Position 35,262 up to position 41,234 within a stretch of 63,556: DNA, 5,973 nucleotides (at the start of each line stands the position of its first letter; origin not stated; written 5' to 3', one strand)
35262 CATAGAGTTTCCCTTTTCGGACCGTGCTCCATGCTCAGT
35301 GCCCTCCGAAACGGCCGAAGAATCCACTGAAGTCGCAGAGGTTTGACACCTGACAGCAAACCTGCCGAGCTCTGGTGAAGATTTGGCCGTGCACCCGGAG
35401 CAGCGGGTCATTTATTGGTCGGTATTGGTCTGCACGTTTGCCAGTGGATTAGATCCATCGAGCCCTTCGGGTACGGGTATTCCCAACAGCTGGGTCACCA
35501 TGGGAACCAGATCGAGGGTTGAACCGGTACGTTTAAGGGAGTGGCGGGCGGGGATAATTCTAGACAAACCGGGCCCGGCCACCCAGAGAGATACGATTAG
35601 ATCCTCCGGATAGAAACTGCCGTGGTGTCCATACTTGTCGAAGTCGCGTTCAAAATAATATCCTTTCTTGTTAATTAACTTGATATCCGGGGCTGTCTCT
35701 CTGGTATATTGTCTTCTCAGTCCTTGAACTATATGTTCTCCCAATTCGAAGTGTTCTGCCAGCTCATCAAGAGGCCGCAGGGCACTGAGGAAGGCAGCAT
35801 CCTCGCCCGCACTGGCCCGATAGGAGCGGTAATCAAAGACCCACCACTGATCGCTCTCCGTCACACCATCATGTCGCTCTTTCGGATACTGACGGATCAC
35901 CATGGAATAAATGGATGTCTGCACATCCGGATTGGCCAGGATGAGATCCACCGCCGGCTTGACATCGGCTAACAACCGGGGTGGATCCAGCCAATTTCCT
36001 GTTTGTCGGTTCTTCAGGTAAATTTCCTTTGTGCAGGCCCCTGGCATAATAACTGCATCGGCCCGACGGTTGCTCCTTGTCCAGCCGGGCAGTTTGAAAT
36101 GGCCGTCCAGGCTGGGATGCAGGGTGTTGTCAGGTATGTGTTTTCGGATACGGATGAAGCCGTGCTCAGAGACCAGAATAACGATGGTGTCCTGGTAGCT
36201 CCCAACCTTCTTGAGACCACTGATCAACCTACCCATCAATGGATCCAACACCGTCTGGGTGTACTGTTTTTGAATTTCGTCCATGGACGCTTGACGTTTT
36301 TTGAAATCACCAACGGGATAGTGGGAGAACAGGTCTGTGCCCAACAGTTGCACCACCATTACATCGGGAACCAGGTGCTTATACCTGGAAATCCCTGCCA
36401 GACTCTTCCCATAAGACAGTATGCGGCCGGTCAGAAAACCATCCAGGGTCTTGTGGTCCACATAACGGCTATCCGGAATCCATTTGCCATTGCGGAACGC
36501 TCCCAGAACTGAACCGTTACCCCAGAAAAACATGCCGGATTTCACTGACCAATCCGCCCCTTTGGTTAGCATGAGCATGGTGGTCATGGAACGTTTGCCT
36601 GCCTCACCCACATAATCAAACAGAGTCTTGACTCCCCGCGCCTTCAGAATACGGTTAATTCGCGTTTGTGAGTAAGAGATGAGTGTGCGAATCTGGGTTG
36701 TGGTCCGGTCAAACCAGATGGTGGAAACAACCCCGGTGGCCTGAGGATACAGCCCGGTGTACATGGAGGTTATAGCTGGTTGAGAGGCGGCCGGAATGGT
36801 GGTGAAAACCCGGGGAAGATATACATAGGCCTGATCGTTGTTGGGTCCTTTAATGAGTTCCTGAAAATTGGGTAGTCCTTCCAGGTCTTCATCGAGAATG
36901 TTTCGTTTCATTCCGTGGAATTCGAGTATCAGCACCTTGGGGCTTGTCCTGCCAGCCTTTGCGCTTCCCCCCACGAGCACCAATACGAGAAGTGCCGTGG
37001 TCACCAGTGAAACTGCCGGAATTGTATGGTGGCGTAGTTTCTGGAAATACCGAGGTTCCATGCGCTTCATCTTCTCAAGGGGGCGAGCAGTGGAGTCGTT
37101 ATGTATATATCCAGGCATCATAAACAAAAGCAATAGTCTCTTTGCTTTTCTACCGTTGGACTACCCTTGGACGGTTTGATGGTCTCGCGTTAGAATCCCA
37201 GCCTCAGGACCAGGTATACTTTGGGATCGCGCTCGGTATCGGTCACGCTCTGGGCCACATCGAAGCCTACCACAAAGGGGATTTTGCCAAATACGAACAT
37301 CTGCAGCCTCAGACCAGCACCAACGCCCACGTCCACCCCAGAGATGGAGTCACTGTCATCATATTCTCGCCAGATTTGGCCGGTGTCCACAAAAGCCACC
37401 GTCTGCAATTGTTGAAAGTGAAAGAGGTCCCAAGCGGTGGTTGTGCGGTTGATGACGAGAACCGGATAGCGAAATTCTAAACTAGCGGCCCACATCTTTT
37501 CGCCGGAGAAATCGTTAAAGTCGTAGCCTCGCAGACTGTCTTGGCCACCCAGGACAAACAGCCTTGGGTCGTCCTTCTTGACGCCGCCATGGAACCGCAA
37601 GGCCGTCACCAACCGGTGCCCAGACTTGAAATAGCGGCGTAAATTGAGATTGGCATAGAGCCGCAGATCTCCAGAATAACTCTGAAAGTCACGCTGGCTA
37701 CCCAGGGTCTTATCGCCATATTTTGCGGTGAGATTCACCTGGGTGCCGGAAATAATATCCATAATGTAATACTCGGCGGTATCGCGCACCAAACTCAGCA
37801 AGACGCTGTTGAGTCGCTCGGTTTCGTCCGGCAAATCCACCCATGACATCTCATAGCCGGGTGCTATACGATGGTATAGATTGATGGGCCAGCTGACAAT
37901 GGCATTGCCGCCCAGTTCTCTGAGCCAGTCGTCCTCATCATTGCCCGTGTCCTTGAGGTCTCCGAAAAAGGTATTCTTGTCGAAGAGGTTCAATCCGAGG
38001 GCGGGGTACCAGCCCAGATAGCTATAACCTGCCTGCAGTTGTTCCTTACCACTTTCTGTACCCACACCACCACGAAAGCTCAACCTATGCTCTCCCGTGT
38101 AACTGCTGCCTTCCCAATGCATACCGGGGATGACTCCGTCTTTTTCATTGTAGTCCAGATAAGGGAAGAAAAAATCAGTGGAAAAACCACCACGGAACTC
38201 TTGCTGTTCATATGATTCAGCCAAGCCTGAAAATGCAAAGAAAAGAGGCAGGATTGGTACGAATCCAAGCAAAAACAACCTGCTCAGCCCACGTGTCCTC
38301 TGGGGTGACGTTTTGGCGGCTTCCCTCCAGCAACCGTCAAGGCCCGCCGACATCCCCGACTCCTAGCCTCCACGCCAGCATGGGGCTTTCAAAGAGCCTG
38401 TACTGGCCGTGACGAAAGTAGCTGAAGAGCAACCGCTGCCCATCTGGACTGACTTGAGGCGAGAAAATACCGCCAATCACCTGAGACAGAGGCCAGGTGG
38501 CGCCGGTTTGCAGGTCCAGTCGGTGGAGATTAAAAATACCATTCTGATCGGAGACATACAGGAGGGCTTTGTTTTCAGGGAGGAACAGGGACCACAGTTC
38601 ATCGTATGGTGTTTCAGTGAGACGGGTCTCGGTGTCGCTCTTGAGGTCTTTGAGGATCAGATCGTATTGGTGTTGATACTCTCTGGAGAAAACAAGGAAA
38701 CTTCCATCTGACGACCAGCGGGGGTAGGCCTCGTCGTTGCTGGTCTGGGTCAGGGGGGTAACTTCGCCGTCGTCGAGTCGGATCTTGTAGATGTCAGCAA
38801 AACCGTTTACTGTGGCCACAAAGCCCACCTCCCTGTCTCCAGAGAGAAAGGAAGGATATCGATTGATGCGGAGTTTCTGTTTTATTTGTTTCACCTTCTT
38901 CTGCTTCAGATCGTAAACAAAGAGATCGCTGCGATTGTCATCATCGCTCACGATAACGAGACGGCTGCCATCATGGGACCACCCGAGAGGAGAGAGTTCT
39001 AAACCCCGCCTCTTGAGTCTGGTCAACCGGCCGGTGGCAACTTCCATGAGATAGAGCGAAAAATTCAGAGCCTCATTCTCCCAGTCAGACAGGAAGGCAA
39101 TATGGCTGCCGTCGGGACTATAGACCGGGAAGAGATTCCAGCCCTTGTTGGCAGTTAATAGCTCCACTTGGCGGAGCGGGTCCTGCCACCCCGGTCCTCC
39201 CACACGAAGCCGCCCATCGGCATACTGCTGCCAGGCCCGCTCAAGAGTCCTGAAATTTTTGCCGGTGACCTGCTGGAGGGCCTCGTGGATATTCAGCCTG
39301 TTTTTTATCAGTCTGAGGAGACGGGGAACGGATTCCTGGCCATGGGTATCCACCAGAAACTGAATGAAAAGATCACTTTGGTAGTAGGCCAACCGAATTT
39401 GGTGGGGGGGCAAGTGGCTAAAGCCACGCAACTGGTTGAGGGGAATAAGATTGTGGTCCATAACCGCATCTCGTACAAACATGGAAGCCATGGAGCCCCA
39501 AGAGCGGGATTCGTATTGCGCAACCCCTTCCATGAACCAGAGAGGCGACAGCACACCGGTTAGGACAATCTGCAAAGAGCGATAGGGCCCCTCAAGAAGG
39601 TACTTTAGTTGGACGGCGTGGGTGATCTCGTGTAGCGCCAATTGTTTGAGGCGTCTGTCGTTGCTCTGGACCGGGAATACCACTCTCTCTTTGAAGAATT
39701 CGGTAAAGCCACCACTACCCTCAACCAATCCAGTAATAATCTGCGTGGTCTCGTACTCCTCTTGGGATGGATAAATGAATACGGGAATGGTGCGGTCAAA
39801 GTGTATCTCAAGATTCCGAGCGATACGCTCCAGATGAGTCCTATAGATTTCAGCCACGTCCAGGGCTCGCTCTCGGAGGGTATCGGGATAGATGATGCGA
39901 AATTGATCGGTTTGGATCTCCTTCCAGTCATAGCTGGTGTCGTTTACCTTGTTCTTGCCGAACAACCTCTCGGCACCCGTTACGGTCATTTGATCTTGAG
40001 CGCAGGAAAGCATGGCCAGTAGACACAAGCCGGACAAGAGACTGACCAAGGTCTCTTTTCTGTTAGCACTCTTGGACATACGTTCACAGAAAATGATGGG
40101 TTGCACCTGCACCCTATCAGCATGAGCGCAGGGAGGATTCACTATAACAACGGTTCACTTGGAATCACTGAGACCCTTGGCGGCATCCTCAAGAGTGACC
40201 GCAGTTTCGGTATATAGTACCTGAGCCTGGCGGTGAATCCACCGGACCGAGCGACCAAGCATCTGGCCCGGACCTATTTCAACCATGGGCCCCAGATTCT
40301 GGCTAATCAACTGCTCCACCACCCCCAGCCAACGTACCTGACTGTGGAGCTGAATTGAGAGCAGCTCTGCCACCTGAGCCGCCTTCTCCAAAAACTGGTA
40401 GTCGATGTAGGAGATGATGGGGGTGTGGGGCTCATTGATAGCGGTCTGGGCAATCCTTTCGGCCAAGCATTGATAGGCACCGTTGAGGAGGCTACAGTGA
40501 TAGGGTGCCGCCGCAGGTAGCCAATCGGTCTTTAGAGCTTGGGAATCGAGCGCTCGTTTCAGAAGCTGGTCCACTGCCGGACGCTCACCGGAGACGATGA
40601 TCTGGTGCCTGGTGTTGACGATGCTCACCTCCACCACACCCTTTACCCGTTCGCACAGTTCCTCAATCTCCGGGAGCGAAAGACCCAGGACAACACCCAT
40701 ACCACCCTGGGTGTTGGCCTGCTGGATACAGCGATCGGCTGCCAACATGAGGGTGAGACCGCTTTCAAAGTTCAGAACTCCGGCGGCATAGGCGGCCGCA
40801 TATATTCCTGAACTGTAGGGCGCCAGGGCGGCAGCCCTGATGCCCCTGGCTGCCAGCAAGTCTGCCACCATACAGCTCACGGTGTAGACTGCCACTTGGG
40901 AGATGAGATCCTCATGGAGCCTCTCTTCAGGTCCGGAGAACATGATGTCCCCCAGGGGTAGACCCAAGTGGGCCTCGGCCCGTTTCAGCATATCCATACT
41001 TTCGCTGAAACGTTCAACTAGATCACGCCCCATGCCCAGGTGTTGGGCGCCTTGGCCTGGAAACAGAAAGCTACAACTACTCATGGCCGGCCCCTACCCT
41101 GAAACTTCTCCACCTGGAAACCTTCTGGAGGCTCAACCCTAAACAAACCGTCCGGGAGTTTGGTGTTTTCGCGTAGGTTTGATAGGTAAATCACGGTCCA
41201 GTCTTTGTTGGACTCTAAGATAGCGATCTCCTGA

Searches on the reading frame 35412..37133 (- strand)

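Call 8: search_protein_families(library=pfam, proteins=[window:35412-37133:-], max_evalue=0.001)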
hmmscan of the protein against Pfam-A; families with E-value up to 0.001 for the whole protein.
window:35412-37133:- (573 aa): 2 families
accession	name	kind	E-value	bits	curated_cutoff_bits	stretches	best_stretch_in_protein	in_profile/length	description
PF01663.27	Phosphodiest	-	8.1e-23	82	23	1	67-498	1-327/342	Type I phosphodiesterase / nucleotide pyrophosphatase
PF00884.28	Sulfatase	-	1.5e-06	28.2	25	1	116-327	48-244/301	Sulfatase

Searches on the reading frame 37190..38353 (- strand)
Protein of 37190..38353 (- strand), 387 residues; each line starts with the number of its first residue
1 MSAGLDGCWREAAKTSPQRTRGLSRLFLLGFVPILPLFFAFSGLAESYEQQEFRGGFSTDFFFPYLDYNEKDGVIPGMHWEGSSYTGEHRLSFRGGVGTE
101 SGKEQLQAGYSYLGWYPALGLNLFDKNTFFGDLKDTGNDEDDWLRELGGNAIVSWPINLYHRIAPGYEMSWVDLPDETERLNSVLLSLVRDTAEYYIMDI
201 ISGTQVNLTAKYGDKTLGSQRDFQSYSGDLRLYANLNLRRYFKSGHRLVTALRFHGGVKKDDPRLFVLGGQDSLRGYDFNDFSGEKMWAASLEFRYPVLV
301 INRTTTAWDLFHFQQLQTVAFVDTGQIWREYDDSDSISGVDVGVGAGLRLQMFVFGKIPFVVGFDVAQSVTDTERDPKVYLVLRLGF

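Call 8: search_protein_families(library=pfam, proteins=[window:37190-38353:-], max_evalue=0.001)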
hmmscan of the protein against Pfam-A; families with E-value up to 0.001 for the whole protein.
window:37190-38353:- (387 aa): 2 families
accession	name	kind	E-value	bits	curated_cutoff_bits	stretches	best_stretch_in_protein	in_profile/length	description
PF01103.29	Omp85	-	1.9e-15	57.7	24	1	177-373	110-313/325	Omp85 superfamily domain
PF03865.19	ShlB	-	4.9e-06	26.7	22.7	1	206-349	175-310/311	Haemolysin secretion/activation protein ShlB/FhaC/HecB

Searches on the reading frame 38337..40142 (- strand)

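Call 8: search_protein_families(library=pfam, proteins=[window:38337-40142:-], max_evalue=0.001)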
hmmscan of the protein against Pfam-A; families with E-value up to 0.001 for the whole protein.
window:38337-40142:- (601 aa): 5 families
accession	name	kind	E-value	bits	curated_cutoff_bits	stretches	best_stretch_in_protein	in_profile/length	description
PF07676.18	PD40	-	4.9e-25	87.3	20.9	3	462-490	2-30/38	WD40-like Beta Propeller Repeat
PF13485.12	Peptidase_MA_2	-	4.9e-12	46.5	32.4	1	106-307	8-198/201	Peptidase MA superfamily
PF14583.12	Pectate_lyase22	-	1.2e-08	34.6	30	1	476-547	43-112/386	Oligogalacturonate lyase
PF00930.27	DPPIV_N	-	6e-08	32.2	22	0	448-512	22-82/354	Dipeptidyl peptidase IV (DPP IV) N-terminal region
PF25174.1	Beta-prop_THOC3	-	0.00095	18.7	305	0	333-403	88-152/272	THOC3 beta-propeller domain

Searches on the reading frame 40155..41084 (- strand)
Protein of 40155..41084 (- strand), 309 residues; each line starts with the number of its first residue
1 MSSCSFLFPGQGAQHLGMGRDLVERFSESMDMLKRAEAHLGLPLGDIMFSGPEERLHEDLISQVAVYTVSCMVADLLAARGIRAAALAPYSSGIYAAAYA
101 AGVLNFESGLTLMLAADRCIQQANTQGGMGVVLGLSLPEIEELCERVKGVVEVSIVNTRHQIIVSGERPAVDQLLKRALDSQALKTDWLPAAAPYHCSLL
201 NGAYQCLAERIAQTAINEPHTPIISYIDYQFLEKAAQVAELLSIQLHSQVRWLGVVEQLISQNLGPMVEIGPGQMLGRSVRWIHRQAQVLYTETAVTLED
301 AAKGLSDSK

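Call 8: search_protein_families(library=pfam, proteins=[window:40155-41084:-], max_evalue=0.001)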
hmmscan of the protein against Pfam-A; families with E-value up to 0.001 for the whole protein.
window:40155-41084:- (309 aa): 1 family
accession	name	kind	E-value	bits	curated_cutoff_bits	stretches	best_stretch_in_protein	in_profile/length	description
PF00698.26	Acyl_transf_1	-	2.3e-25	90.2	32.7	1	6-281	2-276/319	Acyl transferase domain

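Call 74: search_protein_families(library=ncbifam, proteins=[window:40155-41084:-], max_evalue=0.00001)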
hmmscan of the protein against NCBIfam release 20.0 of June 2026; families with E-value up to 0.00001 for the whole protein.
window:40155-41084:- (309 aa): 8 families
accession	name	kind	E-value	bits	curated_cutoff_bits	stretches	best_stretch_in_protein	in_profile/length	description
TIGR00128.1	fabD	equivalog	2.1e-52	178.4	260.9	1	4-277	3-280/290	ACP S-malonyltransferase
TIGR03131.1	malonate_mdcH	equivalog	4.6e-47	160.9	297.9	1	6-293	3-285/297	malonate decarboxylase subunit epsilon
NF045894.1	PKS_plus_SDR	equivalog_domain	3e-42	144.4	1740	1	4-287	532-818/1515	type I polyketide synthase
NF037940.1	PKS_MbtD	equivalog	1.3e-20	73.1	1150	1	4-270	92-360/978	mycobactin polyketide synthase MbtD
TIGR02813.1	omega_3_PfaA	subfamily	9.7e-16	55.7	1010.1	1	6-284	583-880/2582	polyketide-type polyunsaturated fatty acid synthase PfaA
NF037941.1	PKS_NbtC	equivalog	1.2e-15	56.5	1150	1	5-208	98-304/1027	nocobactin polyketide synthase NbtC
NF040607.1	mycolic_Pks13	equivalog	1.5e-13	49.1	2100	1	4-235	665-901/1680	polyketide synthase Pks13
NF041183.1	Pks2_ls1_myc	equivalog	5.4e-08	30.1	2400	1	6-285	535-815/2086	sulfolipid-1 biosynthesis phthioceranic/hydroxyphthioceranic acid synthase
